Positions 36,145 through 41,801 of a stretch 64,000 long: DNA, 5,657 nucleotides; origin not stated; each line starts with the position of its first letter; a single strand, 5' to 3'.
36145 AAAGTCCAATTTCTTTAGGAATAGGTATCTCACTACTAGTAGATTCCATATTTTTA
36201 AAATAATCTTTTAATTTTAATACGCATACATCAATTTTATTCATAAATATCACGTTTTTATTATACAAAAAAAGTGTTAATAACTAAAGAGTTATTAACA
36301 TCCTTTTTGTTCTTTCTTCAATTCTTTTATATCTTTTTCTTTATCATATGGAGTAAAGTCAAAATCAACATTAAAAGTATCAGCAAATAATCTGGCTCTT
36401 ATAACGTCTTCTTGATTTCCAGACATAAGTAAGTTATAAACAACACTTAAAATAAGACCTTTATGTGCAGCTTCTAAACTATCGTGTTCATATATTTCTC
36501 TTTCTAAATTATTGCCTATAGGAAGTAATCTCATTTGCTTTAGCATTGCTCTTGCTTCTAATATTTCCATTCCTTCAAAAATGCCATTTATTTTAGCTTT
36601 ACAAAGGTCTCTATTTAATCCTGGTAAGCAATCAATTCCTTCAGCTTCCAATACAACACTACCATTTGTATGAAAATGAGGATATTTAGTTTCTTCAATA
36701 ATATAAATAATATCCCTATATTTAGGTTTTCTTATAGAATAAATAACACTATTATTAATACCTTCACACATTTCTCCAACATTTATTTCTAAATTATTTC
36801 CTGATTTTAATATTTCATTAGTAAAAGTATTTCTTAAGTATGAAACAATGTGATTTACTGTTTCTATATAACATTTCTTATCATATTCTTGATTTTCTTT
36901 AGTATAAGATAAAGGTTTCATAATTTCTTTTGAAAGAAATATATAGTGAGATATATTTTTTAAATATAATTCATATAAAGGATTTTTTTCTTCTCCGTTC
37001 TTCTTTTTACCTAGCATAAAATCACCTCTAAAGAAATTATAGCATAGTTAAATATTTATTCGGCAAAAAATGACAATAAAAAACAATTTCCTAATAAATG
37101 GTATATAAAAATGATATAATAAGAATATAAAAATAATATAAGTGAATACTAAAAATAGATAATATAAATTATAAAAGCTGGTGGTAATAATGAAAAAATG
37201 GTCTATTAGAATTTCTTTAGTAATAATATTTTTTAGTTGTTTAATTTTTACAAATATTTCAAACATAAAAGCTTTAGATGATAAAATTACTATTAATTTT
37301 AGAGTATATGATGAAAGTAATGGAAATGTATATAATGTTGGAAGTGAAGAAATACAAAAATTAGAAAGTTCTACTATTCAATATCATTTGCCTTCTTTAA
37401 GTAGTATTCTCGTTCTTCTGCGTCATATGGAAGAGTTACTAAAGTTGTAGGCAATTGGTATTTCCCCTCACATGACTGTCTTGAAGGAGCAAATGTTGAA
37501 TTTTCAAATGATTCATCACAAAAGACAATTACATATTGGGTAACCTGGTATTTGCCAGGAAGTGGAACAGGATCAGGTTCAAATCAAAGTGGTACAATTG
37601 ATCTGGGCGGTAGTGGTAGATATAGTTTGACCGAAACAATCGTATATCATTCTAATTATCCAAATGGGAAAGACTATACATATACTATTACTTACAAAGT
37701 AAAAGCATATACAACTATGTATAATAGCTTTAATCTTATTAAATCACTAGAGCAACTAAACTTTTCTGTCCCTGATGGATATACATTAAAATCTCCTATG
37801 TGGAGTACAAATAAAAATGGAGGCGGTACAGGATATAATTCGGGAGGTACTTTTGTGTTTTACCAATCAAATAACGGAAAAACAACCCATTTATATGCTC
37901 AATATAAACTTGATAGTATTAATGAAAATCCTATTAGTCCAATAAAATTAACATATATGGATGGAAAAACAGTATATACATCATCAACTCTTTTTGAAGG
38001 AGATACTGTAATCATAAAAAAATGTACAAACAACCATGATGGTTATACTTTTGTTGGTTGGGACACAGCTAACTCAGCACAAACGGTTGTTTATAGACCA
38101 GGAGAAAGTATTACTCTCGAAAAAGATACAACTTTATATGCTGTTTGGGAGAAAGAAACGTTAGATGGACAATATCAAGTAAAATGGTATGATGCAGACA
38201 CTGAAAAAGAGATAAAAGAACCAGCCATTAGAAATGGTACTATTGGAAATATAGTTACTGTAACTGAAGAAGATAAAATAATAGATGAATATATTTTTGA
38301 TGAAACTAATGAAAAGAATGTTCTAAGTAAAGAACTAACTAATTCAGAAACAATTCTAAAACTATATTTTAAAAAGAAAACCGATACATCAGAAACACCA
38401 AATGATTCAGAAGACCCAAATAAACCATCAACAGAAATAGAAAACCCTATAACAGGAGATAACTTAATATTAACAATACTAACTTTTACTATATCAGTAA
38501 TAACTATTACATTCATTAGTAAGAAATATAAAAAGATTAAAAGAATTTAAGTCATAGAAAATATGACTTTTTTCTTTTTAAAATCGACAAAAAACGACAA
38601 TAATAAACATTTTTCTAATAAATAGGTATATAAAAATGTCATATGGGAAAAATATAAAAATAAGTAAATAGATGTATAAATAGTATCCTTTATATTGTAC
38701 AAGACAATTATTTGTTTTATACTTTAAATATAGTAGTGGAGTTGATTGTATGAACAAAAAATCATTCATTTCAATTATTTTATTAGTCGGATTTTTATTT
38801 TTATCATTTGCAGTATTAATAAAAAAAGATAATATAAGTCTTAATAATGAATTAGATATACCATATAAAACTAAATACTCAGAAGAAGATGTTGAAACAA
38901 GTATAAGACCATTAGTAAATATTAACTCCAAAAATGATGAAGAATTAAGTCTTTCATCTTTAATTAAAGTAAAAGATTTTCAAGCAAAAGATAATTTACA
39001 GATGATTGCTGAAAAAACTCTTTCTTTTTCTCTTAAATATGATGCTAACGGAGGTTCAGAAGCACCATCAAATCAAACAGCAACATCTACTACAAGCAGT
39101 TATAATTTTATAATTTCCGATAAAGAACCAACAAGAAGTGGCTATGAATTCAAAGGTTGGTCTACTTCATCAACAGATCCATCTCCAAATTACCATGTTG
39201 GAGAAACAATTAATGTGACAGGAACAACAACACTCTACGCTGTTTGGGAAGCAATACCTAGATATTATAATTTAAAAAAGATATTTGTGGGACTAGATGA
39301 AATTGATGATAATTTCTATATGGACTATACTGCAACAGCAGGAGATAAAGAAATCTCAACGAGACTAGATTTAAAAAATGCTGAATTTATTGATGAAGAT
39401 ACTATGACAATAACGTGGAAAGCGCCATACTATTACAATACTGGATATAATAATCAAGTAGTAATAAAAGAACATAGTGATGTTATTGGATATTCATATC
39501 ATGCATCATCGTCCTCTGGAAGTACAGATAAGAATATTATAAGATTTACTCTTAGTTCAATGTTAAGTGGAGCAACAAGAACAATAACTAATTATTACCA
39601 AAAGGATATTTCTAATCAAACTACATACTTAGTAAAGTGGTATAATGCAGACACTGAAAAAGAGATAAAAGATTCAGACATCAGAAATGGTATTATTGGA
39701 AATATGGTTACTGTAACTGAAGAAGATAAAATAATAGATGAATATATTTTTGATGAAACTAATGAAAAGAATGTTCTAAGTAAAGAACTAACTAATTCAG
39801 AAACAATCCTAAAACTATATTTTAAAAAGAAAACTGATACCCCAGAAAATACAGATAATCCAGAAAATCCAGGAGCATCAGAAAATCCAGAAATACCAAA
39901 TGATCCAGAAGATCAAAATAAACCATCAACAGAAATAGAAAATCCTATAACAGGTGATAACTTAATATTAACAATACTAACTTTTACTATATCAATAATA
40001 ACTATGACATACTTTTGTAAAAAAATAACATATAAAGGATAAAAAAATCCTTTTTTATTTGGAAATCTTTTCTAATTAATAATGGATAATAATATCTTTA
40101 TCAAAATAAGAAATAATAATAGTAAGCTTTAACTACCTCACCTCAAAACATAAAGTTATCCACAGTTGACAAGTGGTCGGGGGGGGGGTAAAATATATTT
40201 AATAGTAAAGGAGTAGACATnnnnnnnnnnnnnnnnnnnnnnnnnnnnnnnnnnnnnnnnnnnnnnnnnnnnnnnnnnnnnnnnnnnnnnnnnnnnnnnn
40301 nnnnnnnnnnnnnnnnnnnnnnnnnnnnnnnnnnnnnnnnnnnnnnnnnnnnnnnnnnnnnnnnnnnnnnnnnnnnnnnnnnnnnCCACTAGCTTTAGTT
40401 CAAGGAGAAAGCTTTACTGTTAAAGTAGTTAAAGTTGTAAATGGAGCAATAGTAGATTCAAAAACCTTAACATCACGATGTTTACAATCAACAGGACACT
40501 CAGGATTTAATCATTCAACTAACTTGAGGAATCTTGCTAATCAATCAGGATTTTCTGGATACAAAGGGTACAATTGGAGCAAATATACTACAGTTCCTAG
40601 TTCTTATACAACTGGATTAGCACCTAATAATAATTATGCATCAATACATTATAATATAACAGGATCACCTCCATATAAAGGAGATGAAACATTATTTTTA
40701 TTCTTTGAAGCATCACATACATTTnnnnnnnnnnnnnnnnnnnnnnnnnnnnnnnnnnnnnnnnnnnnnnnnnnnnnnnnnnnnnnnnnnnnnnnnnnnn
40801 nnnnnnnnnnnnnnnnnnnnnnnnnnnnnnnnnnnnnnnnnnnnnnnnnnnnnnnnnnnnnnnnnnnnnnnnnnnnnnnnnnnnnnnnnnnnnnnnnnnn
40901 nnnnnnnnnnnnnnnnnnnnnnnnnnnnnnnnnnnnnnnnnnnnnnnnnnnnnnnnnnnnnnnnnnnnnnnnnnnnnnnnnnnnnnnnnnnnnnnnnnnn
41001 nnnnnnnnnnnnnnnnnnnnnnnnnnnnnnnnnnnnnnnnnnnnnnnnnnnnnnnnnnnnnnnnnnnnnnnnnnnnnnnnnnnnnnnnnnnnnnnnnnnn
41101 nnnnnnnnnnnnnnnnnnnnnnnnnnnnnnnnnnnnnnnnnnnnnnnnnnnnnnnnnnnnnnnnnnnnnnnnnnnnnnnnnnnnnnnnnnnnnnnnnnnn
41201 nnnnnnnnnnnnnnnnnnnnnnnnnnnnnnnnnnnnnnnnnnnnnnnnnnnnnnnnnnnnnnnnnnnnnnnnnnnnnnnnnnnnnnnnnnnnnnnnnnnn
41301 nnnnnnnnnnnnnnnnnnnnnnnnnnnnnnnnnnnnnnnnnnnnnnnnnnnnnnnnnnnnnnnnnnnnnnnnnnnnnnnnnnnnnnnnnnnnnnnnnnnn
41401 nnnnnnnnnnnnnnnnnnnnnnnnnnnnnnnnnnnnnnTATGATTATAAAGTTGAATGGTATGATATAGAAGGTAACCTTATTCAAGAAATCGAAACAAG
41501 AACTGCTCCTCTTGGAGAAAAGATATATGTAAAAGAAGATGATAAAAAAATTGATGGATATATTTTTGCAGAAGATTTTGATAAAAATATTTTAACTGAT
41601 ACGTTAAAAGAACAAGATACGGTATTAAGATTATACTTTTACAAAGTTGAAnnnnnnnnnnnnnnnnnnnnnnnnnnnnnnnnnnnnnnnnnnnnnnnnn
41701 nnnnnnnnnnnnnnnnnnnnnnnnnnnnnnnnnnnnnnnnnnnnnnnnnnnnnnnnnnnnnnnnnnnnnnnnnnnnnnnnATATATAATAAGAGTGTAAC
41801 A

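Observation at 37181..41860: Mosaic three-gene family of wall-anchored Flg_new/MucBP surface proteins sharing near-identical cassettes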

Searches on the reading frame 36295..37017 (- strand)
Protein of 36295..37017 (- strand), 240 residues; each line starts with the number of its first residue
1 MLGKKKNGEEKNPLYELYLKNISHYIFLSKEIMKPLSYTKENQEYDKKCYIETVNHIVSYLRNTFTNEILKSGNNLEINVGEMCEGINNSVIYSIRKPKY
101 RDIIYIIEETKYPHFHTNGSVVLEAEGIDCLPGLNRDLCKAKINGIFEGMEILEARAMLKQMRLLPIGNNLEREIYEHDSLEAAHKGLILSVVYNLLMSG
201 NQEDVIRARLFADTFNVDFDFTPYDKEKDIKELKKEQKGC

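Call 5: search_protein_families(library=pfam, proteins=[window:36295-37017:-], max_evalue=0.1)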
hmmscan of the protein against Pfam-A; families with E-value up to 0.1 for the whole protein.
window:36295-37017:- (240 aa): 0 families

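Call 61: find_encoding_contigs(protein=window:36295-37017:-, flank=4000, max_places=10)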
Protein window:36295-37017:- (240 aa): 7 contigs read that carry it; 4 places shown.
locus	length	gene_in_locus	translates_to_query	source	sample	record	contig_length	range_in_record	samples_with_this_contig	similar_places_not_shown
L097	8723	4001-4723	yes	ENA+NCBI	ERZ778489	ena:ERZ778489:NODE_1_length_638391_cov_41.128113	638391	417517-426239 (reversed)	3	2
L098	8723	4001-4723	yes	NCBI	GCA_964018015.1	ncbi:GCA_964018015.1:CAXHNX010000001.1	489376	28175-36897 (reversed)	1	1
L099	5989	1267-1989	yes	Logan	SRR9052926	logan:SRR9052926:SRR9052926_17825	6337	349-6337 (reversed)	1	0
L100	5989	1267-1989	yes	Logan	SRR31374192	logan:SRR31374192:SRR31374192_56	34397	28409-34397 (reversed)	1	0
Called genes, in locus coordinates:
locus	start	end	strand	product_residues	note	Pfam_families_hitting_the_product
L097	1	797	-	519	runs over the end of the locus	PF09479:Flg_new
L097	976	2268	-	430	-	PF09479:Flg_new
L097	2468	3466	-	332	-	PF09479:Flg_new (weak)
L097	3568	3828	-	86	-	-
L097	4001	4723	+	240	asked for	-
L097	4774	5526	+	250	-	-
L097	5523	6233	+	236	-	PF03167:UDG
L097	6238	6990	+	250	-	-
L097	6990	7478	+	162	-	PF00293:NUDIX, PF22327:Nudt16-like (weak)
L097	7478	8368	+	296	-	PF02811:PHP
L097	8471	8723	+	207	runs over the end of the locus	-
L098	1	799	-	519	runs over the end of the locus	PF09479:Flg_new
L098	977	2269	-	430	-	PF09479:Flg_new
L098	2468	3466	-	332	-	PF09479:Flg_new (weak)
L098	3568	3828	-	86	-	-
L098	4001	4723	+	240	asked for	-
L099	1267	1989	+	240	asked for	-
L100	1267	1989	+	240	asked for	-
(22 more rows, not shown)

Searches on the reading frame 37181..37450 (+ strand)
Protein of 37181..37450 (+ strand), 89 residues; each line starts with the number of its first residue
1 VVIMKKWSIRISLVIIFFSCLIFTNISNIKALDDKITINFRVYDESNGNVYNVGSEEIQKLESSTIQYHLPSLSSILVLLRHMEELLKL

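Call 5: search_protein_families(library=pfam, proteins=[window:37181-37450:+], max_evalue=0.1)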
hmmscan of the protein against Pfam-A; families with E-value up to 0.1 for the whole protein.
window:37181-37450:+ (89 aa): 0 families

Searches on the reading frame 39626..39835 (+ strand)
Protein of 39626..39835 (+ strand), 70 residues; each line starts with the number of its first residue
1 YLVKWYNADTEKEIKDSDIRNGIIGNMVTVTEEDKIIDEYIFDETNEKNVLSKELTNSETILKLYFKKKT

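Call 48: search_protein_families(library=pfam, proteins=[window:39626-39835:+], max_evalue=10)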
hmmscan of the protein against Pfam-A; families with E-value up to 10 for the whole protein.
seq(70 aa): 2 families
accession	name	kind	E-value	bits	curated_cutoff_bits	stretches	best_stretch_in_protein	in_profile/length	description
PF06458.18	MucBP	-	0.0022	19.2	23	1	3-54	4-50/63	MucBP domain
PF25084.1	LbH_EIF2B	-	0.081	13.4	54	1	15-46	32-63/105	EIF2B subunit epsilon LbH domain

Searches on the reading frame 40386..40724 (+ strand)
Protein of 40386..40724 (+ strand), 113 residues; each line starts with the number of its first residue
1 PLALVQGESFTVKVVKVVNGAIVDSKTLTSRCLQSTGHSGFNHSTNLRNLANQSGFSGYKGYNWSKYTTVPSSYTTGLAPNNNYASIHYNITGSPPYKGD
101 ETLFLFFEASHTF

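Call 88: search_protein_representatives(protein=window:40386-40724:+)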
Query: 113 residues. Proteins with E-value up to 0.001 (for the whole library): 30; up to 1e-10: 24; up to 1e-30: 19. The best 30 are listed.
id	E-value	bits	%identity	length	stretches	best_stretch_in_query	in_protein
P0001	2.2e-68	243.5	100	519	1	1-113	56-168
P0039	4.0e-51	188.0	77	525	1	3-113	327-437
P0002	5.9e-51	187.4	77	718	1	2-111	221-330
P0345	9.4e-51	186.8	77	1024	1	2-113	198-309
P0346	2.0e-50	185.7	77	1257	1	3-113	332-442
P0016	6.4e-50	184.1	77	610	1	3-113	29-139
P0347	8.5e-50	183.7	77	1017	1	3-113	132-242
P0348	1.2e-49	183.2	80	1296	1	2-109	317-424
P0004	4.1e-48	178.3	73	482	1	1-113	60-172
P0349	2.3e-47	175.9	73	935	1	2-113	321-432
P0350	3.0e-47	175.5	75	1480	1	4-113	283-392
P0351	5.2e-47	174.7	71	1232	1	2-113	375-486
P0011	7.1e-47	174.3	73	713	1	2-113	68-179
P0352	1.1e-46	173.6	72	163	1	3-109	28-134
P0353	1.4e-46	173.4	73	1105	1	3-113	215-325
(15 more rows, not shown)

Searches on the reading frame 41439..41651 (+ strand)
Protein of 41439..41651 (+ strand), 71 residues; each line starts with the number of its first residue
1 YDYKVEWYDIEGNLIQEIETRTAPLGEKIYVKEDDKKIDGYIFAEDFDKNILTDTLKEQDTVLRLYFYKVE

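Call 48: search_protein_families(library=pfam, proteins=[window:41439-41651:+], max_evalue=10)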
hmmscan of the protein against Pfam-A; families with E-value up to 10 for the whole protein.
seq(71 aa): 1 family
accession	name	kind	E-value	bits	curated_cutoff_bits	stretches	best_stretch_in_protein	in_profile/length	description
PF06458.18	MucBP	-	0.028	15.6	23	1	5-60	4-55/63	MucBP domain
